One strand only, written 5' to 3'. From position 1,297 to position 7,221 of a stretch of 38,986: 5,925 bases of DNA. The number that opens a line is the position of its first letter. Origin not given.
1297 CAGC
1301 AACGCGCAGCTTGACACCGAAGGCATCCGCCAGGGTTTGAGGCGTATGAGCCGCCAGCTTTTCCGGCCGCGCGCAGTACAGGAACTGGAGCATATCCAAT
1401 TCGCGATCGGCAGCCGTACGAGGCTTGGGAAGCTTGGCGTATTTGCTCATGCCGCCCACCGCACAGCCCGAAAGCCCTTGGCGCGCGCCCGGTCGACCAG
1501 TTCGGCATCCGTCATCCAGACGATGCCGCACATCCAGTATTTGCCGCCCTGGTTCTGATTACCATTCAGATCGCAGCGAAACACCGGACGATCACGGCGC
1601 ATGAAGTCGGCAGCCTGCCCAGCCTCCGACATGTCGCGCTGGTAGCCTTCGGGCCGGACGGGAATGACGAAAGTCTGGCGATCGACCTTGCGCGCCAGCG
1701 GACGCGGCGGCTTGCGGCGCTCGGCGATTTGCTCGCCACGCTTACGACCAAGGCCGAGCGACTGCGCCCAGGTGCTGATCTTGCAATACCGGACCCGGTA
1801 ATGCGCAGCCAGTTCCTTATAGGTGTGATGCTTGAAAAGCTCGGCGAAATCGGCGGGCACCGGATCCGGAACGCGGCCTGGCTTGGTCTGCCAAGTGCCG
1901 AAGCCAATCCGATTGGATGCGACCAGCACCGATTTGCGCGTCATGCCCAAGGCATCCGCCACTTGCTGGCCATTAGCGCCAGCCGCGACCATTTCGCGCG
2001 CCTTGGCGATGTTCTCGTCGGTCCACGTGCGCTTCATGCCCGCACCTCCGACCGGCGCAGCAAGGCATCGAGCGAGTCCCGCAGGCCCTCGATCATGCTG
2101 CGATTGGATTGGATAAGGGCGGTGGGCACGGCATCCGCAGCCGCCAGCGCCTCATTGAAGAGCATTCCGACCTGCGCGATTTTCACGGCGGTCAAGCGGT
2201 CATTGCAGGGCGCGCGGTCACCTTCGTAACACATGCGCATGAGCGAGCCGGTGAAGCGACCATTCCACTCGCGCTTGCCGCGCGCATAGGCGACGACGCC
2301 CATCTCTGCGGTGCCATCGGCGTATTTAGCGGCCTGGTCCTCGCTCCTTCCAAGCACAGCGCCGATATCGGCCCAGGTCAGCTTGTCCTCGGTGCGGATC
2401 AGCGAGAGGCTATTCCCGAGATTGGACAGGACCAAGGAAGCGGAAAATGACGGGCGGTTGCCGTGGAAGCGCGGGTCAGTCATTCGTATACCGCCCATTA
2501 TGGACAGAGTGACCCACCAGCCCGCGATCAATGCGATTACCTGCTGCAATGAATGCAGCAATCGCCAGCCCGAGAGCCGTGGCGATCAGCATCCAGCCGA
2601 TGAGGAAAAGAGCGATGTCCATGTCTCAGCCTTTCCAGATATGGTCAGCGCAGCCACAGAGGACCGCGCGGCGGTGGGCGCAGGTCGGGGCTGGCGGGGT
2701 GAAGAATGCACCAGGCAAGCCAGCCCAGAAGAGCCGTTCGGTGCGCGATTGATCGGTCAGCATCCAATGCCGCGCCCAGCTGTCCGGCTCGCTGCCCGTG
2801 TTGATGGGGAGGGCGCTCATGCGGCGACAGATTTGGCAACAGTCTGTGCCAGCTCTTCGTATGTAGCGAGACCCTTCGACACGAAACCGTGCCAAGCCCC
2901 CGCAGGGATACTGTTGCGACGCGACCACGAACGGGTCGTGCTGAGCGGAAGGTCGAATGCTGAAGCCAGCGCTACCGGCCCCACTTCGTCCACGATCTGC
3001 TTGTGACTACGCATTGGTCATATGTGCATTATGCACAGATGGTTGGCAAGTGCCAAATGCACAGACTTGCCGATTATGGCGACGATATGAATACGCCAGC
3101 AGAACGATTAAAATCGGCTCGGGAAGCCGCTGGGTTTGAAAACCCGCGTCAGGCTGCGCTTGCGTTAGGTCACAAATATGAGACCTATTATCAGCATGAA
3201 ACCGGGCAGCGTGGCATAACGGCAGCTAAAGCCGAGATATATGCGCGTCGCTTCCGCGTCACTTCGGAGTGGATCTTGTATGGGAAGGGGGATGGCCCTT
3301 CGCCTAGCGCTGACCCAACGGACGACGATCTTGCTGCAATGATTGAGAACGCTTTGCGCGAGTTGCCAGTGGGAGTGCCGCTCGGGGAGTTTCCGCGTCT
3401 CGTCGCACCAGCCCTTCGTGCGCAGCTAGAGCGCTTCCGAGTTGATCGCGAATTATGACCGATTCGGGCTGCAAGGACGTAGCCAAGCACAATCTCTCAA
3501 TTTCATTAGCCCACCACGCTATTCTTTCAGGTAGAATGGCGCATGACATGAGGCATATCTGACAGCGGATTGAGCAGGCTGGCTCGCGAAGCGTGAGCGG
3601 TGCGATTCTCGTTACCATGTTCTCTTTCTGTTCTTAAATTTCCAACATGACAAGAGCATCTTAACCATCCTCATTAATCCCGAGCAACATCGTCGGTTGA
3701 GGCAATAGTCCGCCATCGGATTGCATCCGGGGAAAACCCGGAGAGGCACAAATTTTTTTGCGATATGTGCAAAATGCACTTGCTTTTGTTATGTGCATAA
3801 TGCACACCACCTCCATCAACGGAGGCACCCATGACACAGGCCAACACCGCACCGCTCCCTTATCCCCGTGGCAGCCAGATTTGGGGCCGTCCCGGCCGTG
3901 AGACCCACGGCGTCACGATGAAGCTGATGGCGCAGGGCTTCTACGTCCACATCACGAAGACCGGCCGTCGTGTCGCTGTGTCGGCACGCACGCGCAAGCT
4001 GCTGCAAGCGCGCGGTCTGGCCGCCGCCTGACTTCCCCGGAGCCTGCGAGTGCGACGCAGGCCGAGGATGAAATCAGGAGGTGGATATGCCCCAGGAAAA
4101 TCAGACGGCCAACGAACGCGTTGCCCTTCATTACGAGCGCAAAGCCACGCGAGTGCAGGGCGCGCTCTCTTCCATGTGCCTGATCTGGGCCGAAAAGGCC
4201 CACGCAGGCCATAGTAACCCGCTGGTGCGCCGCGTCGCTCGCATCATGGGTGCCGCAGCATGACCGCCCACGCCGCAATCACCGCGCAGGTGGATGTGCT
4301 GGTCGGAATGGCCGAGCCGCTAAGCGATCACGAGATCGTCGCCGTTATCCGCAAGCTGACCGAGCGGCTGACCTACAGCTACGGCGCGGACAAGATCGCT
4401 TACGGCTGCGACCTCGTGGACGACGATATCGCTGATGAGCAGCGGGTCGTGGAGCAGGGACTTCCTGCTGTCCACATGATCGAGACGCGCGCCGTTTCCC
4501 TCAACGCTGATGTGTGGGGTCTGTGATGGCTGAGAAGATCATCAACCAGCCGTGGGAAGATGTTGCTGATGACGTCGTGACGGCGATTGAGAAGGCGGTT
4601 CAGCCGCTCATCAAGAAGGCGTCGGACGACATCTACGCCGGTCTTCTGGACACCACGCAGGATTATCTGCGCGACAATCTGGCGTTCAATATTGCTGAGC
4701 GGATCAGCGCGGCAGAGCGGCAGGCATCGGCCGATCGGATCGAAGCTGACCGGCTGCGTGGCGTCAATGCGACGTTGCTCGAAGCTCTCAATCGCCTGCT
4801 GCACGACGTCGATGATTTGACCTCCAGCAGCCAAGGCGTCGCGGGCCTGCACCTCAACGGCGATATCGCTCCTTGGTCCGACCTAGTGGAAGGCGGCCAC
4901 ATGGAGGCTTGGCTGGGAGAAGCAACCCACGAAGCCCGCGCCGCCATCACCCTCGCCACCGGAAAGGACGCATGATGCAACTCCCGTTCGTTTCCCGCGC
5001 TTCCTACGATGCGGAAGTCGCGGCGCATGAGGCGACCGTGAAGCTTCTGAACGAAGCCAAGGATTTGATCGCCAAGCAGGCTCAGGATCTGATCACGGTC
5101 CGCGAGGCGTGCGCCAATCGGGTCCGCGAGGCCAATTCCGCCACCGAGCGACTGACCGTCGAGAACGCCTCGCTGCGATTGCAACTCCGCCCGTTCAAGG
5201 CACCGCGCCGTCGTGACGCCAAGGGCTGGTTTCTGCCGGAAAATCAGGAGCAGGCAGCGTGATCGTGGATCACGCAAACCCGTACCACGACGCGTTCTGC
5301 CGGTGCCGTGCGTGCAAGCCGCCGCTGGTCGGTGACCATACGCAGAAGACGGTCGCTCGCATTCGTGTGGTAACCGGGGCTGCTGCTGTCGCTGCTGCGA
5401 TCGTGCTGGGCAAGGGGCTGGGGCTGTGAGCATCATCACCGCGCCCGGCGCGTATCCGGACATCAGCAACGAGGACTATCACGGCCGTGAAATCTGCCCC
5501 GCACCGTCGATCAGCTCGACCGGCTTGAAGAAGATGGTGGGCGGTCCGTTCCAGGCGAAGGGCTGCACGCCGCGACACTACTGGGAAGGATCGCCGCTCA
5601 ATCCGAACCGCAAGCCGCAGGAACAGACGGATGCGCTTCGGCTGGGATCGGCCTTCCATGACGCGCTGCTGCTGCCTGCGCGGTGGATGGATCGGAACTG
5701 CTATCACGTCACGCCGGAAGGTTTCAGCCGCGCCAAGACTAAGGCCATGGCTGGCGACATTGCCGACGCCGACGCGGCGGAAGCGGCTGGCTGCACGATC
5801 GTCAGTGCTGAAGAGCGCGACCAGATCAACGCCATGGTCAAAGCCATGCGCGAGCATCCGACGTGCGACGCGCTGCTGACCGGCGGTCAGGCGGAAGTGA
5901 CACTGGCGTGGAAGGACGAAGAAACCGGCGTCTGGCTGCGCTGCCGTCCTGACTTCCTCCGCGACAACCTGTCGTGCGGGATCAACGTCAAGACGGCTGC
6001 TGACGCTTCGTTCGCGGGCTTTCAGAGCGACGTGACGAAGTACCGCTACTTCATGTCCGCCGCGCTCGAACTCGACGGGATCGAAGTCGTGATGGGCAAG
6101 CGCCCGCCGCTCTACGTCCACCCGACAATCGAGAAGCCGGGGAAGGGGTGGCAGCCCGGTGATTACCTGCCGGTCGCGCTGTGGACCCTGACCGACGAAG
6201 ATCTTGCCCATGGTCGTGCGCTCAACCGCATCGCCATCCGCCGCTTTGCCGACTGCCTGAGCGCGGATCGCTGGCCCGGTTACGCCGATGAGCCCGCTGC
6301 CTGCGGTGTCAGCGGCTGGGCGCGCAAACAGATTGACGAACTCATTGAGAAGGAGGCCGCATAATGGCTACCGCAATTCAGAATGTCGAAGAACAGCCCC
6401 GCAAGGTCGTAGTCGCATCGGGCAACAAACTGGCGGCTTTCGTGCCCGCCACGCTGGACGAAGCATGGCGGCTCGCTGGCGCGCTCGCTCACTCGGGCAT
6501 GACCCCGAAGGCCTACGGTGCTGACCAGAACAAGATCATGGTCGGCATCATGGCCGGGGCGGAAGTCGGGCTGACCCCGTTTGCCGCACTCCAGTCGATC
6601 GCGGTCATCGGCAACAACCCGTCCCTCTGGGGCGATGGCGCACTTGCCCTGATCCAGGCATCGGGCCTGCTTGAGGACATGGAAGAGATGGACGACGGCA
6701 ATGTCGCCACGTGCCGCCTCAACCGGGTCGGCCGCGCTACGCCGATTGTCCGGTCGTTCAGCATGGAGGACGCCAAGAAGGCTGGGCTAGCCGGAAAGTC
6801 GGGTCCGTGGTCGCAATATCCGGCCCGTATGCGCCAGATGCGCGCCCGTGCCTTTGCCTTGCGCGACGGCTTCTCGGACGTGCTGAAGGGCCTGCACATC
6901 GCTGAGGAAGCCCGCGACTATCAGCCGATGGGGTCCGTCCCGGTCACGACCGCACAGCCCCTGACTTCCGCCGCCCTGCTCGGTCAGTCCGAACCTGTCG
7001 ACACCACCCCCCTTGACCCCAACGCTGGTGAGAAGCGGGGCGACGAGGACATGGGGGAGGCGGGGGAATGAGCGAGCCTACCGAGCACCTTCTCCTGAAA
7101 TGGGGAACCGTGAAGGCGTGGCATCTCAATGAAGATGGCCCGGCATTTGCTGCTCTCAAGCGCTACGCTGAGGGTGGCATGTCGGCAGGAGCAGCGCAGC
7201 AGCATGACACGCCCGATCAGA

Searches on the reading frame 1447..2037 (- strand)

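Call 62: search_protein_families(library=phrogs, max_evalue=0.001, proteins=[window:1447-2037:-])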
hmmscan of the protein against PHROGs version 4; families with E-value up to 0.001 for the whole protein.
window:1447-2037:- (196 aa): 2 families
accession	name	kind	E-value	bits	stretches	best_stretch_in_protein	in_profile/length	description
phrog_323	-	transcription regulation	2.2e-07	31.7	0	2-38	146-182/319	transcriptional regulator, D5-like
phrog_664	-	DNA, RNA and nucleotide metabolism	0.00099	20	0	2-84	34-114/210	DNA binding protein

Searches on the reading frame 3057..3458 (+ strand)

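Call 62: search_protein_families(library=phrogs, max_evalue=0.001, proteins=[window:3057-3458:+])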
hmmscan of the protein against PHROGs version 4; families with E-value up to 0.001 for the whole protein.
window:3057-3458:+ (133 aa): 4 families
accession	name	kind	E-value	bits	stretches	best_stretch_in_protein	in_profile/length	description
phrog_2328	-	transcription regulation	1.4e-07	32.4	1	13-93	15-91/128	transcriptional repressor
phrog_4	-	transcription regulation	1.8e-06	28.2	1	10-94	129-205/400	transcriptional repressor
phrog_8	-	transcription regulation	1.2e-05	26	1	12-99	160-235/346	transcriptional regulator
phrog_2967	-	transcription regulation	2.4e-05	25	1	10-81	7-77/225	transcriptional regulator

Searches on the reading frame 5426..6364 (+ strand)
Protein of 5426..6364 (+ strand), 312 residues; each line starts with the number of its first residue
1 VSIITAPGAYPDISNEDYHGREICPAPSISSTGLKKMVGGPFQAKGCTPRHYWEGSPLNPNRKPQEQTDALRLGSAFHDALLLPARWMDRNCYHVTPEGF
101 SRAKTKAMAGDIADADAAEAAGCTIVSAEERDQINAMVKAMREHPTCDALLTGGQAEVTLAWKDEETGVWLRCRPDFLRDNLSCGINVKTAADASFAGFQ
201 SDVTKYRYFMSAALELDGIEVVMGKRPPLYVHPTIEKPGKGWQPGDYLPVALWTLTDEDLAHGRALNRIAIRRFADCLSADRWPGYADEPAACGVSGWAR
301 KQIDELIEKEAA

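Call 62: search_protein_families(library=phrogs, max_evalue=0.001, proteins=[window:5426-6364:+])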
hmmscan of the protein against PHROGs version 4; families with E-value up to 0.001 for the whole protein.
window:5426-6364:+ (312 aa): 3 families
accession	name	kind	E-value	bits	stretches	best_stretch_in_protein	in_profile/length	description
phrog_412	-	DNA, RNA and nucleotide metabolism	3.5e-66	225.3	1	2-310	133-417/440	exonuclease VIII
phrog_607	-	DNA, RNA and nucleotide metabolism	1.7e-17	64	1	7-286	577-859/883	exonuclease VII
phrog_28222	-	DNA, RNA and nucleotide metabolism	0.00029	20.1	1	116-177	759-822/941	exonuclease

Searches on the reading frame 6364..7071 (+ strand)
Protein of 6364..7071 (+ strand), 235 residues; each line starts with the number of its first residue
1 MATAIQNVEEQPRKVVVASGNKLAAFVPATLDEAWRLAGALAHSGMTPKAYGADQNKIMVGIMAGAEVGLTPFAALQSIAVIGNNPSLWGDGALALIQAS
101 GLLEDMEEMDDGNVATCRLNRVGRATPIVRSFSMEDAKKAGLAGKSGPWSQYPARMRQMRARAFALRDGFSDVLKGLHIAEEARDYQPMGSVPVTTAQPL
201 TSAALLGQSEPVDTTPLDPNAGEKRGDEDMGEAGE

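Call 19: find_encoding_contigs(protein=window:6364-7071:+, flank=10000, max_places=4)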
Protein window:6364-7071:+ (235 aa): 2 contigs read that carry it; 1 place shown.
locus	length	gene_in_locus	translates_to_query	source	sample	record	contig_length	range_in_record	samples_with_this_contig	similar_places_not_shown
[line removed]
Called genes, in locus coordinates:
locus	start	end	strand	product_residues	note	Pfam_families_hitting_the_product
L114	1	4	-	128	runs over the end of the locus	PF18932:DUF5681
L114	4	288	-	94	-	-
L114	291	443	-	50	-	-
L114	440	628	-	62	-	-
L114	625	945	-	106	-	-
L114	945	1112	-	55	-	-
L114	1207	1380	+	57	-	-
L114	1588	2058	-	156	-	PF00436:SSB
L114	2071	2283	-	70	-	-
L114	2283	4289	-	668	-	PF01807:Zn_ribbon_DnaG, PF13362:Toprim_3 (weak), PF13481:AAA_25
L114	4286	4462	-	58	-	-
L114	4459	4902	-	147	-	-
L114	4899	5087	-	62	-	-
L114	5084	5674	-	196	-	-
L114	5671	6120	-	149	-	-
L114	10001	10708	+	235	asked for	-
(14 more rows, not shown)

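Call 62: search_protein_families(library=phrogs, max_evalue=0.001, proteins=[window:6364-7071:+])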
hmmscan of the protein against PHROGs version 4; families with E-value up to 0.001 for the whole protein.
window:6364-7071:+ (235 aa): 4 families
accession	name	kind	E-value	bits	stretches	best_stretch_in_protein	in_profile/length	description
phrog_561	-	DNA, RNA and nucleotide metabolism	9.5e-36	125.3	1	22-204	293-487/633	RecT-like ssDNA annealing protein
phrog_4171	-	DNA, RNA and nucleotide metabolism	1.9e-13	51.8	1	29-142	38-149/392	RecT-like ssDNA annealing protein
phrog_10056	-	DNA, RNA and nucleotide metabolism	1.5e-07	32.1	1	108-188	115-191/302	RecT-like ssDNA annealing protein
phrog_252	-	DNA, RNA and nucleotide metabolism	7.5e-06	26.7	1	108-189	106-186/263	Bet-like ssDNA annealing protein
